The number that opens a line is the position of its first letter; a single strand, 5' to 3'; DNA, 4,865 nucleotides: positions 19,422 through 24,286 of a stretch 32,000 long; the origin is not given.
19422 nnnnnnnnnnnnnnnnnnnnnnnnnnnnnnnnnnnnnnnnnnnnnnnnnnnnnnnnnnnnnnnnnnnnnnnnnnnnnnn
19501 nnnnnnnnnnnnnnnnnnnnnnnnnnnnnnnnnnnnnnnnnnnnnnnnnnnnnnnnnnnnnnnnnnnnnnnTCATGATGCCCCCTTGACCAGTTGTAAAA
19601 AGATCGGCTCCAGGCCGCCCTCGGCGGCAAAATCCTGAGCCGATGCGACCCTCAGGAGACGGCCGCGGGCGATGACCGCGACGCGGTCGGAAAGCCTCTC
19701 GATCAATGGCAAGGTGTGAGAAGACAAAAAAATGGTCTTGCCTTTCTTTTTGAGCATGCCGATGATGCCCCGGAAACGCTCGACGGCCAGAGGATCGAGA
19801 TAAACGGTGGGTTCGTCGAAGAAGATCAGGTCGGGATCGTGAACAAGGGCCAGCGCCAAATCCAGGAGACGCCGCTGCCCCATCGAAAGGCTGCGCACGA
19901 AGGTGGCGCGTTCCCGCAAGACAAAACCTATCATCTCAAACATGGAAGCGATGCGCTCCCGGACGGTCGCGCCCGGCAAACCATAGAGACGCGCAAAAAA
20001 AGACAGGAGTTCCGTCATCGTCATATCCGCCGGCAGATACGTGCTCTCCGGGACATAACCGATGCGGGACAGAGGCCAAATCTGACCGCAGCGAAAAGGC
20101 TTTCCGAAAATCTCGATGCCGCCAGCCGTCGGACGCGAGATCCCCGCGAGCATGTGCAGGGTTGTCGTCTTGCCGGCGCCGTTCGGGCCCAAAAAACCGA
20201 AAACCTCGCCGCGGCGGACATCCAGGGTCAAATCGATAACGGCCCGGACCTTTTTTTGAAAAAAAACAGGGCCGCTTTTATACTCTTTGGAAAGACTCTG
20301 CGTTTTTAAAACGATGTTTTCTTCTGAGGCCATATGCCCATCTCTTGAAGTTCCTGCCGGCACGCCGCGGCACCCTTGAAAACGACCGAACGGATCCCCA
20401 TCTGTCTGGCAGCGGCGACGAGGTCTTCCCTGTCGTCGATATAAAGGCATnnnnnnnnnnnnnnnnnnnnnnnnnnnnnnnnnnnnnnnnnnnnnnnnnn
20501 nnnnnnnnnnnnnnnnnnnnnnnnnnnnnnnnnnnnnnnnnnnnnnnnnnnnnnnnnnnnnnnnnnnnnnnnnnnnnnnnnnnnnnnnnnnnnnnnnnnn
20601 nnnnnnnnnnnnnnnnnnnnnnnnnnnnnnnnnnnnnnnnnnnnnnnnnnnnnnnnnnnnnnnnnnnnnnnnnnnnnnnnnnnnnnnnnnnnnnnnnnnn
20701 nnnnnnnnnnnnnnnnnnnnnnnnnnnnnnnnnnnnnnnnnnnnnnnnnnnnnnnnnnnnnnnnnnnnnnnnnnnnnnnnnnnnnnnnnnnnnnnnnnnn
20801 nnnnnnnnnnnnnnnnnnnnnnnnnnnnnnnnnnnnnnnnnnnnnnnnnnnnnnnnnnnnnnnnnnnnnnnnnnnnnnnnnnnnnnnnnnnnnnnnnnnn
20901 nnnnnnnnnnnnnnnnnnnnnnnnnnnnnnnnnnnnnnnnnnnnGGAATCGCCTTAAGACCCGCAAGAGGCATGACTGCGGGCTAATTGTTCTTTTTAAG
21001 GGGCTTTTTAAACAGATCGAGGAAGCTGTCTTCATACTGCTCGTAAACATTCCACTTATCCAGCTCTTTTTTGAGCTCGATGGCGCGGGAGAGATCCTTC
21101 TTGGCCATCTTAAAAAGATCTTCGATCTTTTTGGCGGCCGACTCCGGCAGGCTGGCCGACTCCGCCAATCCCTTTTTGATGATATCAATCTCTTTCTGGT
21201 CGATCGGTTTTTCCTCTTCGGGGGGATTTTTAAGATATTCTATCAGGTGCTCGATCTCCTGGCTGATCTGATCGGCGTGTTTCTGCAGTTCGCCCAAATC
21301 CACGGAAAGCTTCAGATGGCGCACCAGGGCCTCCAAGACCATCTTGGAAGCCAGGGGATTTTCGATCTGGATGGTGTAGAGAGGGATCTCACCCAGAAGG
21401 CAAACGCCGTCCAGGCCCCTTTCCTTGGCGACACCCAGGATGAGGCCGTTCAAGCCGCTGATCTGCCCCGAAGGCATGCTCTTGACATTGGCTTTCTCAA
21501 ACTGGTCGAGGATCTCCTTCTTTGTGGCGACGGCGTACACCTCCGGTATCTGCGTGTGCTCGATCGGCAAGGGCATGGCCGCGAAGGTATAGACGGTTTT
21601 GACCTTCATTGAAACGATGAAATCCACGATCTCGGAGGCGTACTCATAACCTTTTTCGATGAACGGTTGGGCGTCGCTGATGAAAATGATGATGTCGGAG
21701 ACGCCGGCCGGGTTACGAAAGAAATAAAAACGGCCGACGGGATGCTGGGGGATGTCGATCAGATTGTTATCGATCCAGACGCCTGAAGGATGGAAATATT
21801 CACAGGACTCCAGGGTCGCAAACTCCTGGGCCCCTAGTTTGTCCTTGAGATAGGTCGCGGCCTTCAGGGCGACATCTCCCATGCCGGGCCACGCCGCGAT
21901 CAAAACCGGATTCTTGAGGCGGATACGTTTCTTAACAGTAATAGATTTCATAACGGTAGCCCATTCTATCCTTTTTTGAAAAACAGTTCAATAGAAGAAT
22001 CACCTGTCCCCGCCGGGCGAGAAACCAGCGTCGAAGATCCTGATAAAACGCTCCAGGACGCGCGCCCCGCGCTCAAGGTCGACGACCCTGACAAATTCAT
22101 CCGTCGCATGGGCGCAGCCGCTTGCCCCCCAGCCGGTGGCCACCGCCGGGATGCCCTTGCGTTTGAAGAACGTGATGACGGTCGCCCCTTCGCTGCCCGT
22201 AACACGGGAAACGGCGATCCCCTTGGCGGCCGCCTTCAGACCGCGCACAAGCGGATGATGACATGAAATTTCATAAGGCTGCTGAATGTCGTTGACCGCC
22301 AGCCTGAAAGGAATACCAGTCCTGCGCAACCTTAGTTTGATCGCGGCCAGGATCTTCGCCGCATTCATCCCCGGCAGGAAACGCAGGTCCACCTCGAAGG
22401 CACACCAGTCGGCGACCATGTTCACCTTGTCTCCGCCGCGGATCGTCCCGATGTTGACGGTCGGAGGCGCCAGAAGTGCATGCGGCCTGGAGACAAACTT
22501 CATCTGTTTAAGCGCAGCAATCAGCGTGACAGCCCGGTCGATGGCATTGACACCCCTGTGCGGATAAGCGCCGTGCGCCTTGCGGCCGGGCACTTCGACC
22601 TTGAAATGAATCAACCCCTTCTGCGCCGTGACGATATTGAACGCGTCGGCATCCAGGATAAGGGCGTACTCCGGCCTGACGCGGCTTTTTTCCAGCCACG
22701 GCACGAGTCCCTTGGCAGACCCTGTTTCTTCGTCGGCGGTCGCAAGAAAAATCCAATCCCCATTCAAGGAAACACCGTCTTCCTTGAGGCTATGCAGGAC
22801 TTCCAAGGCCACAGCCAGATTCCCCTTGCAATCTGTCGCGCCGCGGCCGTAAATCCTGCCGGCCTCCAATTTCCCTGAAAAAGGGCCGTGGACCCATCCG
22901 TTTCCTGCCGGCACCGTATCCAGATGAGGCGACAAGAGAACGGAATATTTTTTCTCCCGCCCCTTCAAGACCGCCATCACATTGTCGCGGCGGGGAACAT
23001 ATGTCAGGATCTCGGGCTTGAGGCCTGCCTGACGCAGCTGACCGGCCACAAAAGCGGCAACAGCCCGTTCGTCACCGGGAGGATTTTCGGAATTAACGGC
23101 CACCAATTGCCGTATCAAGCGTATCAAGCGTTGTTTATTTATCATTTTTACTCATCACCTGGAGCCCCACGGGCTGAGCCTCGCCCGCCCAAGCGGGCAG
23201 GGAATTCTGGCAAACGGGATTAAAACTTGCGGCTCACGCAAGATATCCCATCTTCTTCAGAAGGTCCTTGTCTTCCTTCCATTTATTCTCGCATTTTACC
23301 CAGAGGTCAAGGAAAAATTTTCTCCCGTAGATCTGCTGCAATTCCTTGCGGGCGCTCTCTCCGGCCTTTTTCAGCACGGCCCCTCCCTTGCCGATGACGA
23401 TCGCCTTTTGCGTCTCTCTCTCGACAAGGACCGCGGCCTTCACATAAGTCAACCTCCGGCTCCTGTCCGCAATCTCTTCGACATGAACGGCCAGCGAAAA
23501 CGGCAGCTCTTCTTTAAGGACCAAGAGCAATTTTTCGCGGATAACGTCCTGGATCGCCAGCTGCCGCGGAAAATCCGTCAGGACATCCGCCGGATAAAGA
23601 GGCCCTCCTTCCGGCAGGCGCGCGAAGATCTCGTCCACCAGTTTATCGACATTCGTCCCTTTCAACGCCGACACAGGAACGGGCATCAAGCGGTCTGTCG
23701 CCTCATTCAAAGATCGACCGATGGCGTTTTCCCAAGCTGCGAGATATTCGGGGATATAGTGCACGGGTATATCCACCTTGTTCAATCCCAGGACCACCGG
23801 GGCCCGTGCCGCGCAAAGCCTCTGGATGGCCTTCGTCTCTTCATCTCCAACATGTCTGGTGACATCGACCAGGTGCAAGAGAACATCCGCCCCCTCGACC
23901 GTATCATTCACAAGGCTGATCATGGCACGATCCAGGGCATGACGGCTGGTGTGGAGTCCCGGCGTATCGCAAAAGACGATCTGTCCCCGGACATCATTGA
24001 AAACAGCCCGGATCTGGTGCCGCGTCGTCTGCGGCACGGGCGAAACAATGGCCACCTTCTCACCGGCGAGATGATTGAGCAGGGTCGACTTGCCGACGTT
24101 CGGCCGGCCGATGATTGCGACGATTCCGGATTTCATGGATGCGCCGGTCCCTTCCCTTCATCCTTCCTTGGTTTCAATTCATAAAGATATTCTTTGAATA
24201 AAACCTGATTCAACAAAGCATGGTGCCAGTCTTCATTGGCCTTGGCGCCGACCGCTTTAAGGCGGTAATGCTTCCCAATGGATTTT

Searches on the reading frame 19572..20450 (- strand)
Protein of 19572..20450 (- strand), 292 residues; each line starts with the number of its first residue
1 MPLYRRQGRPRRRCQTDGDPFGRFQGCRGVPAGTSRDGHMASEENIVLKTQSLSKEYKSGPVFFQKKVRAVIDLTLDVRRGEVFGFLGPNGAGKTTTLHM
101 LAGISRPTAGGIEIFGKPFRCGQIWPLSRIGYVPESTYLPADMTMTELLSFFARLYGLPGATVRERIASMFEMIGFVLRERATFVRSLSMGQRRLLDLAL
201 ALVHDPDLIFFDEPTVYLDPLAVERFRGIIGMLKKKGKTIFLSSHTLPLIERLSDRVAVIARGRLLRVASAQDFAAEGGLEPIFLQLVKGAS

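Call 12: search_protein_families(library=pfam, proteins=[window:19572-20450:-])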
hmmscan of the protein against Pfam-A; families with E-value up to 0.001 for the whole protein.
window:19572-20450:- (292 aa): 2 families
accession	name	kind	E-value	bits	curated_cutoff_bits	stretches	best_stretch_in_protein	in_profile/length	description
PF00005.33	ABC_tran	-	2e-24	87.2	25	1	73-215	3-136/137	ABC transporter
PF13304.12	AAA_21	-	5.8e-15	56.6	27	1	186-246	236-299/304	AAA domain, putative AbiEii toxin, Type IV TA system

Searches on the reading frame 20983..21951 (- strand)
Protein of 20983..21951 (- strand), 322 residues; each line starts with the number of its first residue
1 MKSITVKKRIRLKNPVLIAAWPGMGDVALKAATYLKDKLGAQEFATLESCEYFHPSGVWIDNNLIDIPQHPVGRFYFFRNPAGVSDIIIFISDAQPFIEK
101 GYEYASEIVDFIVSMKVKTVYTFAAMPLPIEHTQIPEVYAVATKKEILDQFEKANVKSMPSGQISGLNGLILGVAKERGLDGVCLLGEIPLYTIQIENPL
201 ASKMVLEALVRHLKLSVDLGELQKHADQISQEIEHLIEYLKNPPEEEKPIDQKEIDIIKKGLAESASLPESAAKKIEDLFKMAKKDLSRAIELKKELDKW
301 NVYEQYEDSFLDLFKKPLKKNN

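Call 12: search_protein_families(library=pfam, proteins=[window:20983-21951:-])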
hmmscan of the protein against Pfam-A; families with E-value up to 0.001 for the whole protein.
window:20983-21951:- (322 aa): 1 family
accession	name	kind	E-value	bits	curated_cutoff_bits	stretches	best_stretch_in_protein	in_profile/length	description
PF09754.15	PAC2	-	1.5e-36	126.7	25.8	1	17-236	1-214/215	PAC2 family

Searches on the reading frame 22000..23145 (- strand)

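Call 12: search_protein_families(library=pfam, proteins=[window:22000-23145:-])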
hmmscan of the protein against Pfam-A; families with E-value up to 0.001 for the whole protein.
window:22000-23145:- (381 aa): 3 families
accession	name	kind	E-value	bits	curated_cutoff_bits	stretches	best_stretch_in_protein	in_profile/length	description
PF01546.33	Peptidase_M20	-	2.1e-32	113.1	24.6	1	71-369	2-205/206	Peptidase family M20/M25/M40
PF07687.19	M20_dimer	-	1.3e-24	86.6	21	1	173-275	1-101/107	Peptidase dimerisation domain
PF04389.22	Peptidase_M28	-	4.5e-08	33.5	21.3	1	55-142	1-69/193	Peptidase family M28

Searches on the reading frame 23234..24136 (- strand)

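Call 12: search_protein_families(library=pfam, proteins=[window:23234-24136:-])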
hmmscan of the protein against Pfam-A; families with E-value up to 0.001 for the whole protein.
window:23234-24136:- (300 aa): 9 families
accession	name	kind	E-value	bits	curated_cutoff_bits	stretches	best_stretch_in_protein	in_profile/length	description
PF01926.29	MMR_HSR1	-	5e-25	88.3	21.9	1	6-120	2-113/113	50S ribosome-binding GTPase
PF07650.23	KH_2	-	1.1e-13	51.2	22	1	211-286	2-77/78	KH domain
PF02421.24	FeoB_N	-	3.7e-10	40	27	1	6-123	3-117/156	Ferrous iron transport protein B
PF00350.29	Dynamin_N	-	4.5e-10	40.2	27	1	6-39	1-34/168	Dynamin family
PF00009.33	GTP_EFTU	-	5.7e-09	36.3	26.5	1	73-175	83-187/188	Elongation factor Tu GTP binding domain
PF03193.22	RsgA_GTPase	-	1.5e-05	25.3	30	1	2-63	105-170/174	RsgA GTPase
PF04548.22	AIG1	-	6.6e-05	22.8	27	1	8-107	5-107/212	AIG1 family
PF20720.3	nSTAND3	-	0.00012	22.3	27.2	1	2-57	16-72/155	Novel STAND NTPase 3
PF19993.5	DO-GTPase2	-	0.00068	19.8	27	0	50-109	88-147/226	Double-GTPase 2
